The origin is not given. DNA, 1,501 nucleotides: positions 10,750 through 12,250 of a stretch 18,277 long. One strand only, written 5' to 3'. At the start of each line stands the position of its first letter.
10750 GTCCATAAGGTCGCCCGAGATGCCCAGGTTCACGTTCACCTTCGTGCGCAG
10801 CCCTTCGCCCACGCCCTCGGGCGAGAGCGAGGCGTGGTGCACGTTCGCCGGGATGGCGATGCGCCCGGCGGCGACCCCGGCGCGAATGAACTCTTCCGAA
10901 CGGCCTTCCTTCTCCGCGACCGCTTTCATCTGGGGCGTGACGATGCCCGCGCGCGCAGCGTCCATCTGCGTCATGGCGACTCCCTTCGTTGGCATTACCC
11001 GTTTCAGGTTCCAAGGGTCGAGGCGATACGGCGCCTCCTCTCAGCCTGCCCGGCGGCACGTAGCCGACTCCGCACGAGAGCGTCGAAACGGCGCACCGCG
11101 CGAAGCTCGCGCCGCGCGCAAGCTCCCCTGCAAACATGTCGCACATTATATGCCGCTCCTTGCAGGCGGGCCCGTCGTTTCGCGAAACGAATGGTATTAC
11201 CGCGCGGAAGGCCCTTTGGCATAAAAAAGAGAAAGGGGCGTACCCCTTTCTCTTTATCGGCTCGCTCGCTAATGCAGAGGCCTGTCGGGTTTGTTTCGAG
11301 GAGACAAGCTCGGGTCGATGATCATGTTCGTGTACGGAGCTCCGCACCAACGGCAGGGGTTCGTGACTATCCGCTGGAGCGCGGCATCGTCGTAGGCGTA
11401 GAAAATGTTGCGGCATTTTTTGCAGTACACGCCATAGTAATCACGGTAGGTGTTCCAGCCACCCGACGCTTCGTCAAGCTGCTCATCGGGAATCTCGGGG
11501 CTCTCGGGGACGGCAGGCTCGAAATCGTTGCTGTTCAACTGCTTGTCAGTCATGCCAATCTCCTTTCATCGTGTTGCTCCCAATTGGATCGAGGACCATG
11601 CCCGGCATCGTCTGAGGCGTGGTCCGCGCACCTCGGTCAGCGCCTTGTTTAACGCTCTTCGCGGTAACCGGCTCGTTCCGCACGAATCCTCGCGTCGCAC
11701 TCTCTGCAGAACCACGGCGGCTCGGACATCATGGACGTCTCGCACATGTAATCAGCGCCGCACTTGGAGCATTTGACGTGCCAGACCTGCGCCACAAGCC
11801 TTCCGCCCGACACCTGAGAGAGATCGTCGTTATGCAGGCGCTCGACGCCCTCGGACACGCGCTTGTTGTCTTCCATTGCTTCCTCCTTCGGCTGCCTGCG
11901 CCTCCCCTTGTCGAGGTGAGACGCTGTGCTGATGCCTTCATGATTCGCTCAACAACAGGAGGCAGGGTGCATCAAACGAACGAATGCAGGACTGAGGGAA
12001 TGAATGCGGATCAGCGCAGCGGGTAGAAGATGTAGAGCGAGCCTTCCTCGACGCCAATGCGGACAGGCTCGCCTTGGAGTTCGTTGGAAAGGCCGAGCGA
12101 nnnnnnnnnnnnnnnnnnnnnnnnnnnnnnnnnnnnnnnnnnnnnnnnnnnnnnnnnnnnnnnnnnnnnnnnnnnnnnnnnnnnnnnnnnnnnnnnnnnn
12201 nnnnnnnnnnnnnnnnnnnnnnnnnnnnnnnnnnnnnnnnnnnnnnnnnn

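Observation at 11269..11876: Tandem paralogous small proteins with double-glycine leader-like N-termini and zinc-ribbon-like Cys cores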

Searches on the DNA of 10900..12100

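Call 45: search_rna_families(source=window, start=10900, end=12100, threshold=evalue, max_evalue=1)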
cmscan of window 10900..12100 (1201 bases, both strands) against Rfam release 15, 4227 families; matches with E-value up to 1: 1.
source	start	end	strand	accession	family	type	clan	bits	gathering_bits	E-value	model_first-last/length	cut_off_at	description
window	10964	11139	-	RF00059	TPP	Cis-reg; riboswitch;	-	46.2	54.3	1.3e-07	1-105/105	no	TPP riboswitch aptamer (THI element)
